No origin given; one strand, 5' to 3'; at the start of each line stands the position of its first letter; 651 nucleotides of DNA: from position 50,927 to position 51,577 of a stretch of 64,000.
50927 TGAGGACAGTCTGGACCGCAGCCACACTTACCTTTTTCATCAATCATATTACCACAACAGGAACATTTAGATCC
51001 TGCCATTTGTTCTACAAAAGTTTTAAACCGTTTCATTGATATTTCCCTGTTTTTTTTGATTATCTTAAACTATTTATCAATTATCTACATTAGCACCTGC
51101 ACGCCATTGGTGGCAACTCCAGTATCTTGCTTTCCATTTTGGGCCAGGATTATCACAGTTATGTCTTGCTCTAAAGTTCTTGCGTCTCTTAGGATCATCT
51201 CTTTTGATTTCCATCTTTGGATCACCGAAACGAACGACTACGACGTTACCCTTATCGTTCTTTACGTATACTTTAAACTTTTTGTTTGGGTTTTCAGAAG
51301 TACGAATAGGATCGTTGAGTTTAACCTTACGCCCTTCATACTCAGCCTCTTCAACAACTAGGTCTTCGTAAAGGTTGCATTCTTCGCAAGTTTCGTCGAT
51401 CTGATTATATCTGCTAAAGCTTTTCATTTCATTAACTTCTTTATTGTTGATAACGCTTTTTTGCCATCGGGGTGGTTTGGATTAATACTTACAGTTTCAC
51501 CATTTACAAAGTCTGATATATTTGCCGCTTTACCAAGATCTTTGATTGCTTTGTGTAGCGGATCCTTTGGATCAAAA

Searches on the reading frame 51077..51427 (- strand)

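Call 30: search_protein_families(library=pfam, proteins=[window:51077-51427:-], max_evalue=0.01)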
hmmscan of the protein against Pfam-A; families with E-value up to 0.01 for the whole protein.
window:51077-51427:- (116 aa): 1 family
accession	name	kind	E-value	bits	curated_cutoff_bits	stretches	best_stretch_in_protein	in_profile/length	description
PF19058.5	DUF5754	-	0.00028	21.3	27.4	1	41-89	3-49/49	Family of unknown function (DUF5754)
